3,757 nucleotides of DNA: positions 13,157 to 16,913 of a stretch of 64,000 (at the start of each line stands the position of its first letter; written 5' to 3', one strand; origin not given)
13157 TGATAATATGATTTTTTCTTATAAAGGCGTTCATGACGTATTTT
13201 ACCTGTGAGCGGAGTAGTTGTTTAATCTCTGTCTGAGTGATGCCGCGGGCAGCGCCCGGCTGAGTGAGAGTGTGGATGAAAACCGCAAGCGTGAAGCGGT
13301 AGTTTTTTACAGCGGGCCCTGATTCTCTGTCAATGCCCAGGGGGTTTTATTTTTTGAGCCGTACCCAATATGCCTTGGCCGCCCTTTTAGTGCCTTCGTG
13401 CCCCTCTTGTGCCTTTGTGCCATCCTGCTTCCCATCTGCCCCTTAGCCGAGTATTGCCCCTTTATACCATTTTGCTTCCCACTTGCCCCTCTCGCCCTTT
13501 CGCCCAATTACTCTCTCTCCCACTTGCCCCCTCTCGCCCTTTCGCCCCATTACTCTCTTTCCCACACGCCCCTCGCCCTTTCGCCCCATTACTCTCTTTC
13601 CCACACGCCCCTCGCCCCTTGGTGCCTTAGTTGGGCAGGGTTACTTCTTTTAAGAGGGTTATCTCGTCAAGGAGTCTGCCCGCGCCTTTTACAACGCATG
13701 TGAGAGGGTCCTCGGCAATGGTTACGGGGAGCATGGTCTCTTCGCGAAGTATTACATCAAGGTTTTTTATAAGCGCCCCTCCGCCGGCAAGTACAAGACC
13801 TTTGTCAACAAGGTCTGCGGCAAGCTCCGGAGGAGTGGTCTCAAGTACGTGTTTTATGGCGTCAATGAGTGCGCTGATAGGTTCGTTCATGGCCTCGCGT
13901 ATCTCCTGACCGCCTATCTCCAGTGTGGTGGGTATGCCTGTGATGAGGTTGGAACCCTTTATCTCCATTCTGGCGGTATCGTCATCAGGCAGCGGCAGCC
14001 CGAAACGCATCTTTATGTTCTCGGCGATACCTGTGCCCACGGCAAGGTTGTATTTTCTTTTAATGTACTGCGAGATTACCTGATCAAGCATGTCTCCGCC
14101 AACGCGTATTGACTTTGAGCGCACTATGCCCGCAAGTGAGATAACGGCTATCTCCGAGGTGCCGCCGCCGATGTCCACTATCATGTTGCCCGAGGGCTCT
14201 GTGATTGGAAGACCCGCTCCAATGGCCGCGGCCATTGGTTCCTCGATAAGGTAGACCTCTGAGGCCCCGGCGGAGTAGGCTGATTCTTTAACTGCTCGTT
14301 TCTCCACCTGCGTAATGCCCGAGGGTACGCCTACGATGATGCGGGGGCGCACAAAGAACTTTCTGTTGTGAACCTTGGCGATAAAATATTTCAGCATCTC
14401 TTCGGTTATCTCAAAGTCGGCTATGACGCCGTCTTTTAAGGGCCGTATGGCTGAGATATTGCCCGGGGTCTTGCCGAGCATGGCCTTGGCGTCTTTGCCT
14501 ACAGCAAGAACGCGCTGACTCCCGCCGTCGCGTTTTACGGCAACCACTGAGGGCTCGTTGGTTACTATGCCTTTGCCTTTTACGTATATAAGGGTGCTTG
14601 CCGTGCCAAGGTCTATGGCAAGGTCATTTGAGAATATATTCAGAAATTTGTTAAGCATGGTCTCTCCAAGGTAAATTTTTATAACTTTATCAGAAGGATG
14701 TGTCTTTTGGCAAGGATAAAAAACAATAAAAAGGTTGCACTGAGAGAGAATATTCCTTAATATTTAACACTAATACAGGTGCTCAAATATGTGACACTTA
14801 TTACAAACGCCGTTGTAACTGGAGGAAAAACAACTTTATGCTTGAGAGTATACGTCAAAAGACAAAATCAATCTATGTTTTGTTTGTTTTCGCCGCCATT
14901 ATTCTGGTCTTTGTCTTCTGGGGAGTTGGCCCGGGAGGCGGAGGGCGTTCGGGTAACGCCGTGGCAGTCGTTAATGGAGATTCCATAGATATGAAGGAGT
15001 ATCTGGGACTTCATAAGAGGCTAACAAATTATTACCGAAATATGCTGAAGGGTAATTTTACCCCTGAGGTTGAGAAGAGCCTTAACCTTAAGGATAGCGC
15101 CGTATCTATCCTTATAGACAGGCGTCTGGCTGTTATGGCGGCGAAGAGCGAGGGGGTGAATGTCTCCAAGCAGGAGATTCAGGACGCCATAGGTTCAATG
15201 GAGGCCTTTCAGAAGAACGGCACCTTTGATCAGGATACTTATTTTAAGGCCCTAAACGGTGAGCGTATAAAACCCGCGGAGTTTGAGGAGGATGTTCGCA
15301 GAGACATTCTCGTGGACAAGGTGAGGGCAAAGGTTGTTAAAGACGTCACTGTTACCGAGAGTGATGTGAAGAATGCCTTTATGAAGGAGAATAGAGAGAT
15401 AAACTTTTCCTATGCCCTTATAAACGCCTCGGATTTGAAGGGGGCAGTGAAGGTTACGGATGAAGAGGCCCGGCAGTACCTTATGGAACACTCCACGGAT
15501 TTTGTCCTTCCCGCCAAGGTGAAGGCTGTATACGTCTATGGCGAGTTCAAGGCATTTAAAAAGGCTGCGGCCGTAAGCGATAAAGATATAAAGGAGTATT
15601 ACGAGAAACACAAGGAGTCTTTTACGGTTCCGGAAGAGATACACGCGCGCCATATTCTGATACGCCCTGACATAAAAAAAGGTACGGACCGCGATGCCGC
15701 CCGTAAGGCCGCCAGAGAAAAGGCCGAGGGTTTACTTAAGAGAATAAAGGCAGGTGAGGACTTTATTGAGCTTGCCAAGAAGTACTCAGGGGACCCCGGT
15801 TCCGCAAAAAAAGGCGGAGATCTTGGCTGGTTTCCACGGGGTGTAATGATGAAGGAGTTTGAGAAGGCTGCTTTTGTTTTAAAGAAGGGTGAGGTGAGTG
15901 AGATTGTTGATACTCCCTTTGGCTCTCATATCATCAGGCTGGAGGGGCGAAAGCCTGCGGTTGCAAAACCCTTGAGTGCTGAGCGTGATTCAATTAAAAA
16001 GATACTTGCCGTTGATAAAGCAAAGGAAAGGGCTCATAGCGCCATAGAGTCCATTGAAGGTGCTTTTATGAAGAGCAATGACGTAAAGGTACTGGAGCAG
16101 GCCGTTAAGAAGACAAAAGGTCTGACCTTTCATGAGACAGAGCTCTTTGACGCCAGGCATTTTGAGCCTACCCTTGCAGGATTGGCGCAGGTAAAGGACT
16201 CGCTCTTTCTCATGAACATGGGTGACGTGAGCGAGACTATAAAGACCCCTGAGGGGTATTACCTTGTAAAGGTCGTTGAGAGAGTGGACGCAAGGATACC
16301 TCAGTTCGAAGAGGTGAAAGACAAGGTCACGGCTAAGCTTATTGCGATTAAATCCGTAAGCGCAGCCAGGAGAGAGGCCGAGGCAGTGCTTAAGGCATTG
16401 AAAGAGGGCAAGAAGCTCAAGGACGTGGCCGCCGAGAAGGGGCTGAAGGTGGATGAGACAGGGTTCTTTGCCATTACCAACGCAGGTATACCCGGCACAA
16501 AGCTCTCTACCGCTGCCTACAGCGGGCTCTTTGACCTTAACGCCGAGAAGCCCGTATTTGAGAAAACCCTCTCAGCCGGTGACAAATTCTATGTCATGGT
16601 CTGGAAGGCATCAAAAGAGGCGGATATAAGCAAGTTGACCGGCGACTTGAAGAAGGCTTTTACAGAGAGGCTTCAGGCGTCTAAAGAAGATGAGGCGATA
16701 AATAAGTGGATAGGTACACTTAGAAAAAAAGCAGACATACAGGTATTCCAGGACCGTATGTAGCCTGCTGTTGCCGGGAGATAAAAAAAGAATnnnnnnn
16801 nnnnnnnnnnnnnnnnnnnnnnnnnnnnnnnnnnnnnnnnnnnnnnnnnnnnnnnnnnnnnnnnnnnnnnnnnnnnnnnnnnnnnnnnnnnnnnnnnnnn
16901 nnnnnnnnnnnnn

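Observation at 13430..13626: G-tract-rich 40-bp tandem repeats lie in the mreB-mreC intergenic spacer, with G4 potential on the coding strand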

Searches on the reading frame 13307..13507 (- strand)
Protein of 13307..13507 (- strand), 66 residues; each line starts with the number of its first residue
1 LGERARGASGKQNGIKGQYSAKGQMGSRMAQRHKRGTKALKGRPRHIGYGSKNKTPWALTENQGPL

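Call 65: search_protein_families(library=pfam, proteins=[window:13307-13507:-], max_evalue=0.01)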
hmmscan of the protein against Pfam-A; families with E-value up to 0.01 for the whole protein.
window:13307-13507:- (66 aa): 0 families

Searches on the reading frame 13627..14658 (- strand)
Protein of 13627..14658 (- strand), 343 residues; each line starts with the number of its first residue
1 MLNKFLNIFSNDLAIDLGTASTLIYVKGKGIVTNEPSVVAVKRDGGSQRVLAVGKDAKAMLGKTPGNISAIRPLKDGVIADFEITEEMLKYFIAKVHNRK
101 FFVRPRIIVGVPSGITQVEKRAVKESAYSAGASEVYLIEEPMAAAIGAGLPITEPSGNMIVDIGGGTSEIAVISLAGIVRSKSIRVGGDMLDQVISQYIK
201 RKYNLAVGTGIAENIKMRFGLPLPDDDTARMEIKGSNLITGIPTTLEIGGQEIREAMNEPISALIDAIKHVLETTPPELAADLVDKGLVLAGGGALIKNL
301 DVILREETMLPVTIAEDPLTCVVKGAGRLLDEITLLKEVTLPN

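Call 12: find_encoding_contigs(protein=window:13627-14658:-, flank=3000, max_places=10)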
Protein window:13627-14658:- (343 aa): no gene with exactly this product is on record in the collection.

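Call 13: find_related_loci(query=window:13627-14658:-, collection=genome_contigs, flank=4000)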
Query window:13627-14658:- (343 aa) in genome_contigs; peptide patterns used: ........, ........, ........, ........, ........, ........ (x = any residue, [..] = any of these).
600 stretches matched a pattern (row limit reached: there are more); 594 encode a relative of the query (tblastn E <= 1e-3); the best 80 are kept; 80 distinct loci.
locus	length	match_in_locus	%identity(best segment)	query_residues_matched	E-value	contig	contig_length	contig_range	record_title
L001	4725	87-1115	93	1-343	0e+0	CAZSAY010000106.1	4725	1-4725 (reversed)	MAG TPA_asm: uncultured Thermodesulfobacteriota bacterium isolate binchicken_co172_23 genome assembly, contig: NODE_1859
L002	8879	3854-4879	82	1-342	0e+0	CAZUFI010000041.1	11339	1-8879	MAG TPA_asm: uncultured Thermodesulfobacteriota bacterium isolate SRP128015_co1_460 genome assembly, contig: NODE_9131_l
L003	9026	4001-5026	69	1-341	4e-157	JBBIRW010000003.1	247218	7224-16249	MAG: Deltaproteobacteria bacterium isolate SLF170214_bin_359 NODE_8_length_247218_cov_8.53965, whole genome shotgun sequ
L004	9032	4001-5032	68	1-343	1e-156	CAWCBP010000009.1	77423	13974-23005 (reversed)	MAG: uncultured delta proteobacterium isolate MFD03899.bin.1.233 genome assembly, contig: contig_52094, whole genome sho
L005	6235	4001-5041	68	1-343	4e-156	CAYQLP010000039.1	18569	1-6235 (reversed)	MAG TPA_asm: uncultured Geobacteraceae bacterium isolate SRP294416_co1_182 genome assembly, contig: NODE_5951_length_185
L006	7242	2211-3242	68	1-343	2e-155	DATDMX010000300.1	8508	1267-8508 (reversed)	MAG TPA_asm: Geobacteraceae bacterium isolate SMAG_U422 k141_2314425, whole genome shotgun sequence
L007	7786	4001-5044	68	1-343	1e-154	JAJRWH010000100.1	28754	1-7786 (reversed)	MAG: Deltaproteobacteria bacterium isolate Dive96_bin2.167 k141_3906295, whole genome shotgun sequence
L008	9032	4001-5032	68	1-343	3e-154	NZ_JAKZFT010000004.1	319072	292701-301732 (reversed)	Geotalea sp. SG265 Scaffold4, whole genome shotgun sequence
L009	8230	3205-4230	68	1-341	6e-154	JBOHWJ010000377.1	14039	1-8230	MAG: Candidatus Binataceae bacterium isolate TC-S_metawrap_bin.57 k127_1155978, whole genome shotgun sequence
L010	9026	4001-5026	68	1-341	6e-153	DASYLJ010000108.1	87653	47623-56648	MAG TPA_asm: Candidatus Binatia bacterium isolate SMAG_U4345 k141_2220831, whole genome shotgun sequence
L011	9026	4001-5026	69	1-341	4e-153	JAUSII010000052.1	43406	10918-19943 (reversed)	MAG: Deltaproteobacteria bacterium isolate E14_metabat.bin.232 E14_k141_1243249, whole genome shotgun sequence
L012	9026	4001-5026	68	1-341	3e-152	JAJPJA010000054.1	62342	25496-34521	MAG: Proteobacteria bacterium isolate Centralia_MAG_399 k107_169635, whole genome shotgun sequence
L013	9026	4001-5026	68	1-341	3e-152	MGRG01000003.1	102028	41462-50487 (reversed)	MAG: Deltaproteobacteria bacterium RIFCSPHIGHO2_01_FULL_43_49 rifcsphigho2_01_scaffold_1524, whole genome shotgun sequen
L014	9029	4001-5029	69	1-341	3e-152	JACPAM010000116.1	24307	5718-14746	MAG: Deltaproteobacteria bacterium isolate NC_groundwater_231_Ag_S-0.2um_58_12 S5_GD2017_2_S2_scaffold_1337, whole genom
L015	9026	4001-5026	67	1-341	7e-152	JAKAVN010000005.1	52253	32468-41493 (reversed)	MAG: Deltaproteobacteria bacterium isolate YP4.bin102 NODE_879_length_52253_cov_2.009937, whole genome shotgun sequence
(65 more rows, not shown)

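Call 65: search_protein_families(library=pfam, proteins=[window:13627-14658:-], max_evalue=0.01)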
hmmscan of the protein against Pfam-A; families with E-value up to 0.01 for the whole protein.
window:13627-14658:- (343 aa): 6 families
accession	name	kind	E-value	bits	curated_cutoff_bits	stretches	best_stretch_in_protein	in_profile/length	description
PF06723.19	MreB_Mbl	-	6e-143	476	27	1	11-337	2-326/327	MreB/Mbl protein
PF00012.26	HSP70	-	1.5e-10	40.4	20.6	1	107-215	136-250/599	Hsp70 protein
PF14450.12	FtsA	-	4.8e-09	37.1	31.8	1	160-317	2-112/127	Cell division protein FtsA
PF00022.25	Actin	-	6.2e-09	35.4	27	1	33-202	28-190/410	Actin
PF11104.14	PilM_2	-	3.8e-05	23.2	27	0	288-317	278-307/340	Type IV pilus assembly protein PilM;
PF06277.17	EutA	-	0.008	15.5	27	0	160-192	147-179/475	Ethanolamine utilisation protein EutA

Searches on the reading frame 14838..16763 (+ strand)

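Call 65: search_protein_families(library=pfam, proteins=[window:14838-16763:+], max_evalue=0.01)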
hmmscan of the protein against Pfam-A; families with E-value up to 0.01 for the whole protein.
window:14838-16763:+ (641 aa): 6 families
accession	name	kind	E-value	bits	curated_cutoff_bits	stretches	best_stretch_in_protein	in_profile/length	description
PF13624.11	SurA_N_3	-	7.9e-44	149.8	27.2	1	1-162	1-161/162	SurA-like N-terminal domain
PF13616.12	Rotamase_3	-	4e-36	124.5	22.5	1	259-369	11-113/116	PPIC-type PPIASE domain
PF00639.27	Rotamase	-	3.5e-32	111.7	21.7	1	272-369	1-96/97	PPIC-type PPIASE domain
PF13145.12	Rotamase_2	-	1e-30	107.5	27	2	246-383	1-120/121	PPIC-type PPIASE domain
PF13623.11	SurA_N_2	-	3.1e-28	98.9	28.5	1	2-138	1-144/145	SurA-like N-terminal domain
PF09312.16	SurA_N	-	0.0016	19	30.8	1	42-163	5-118/118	SurA N-terminal domain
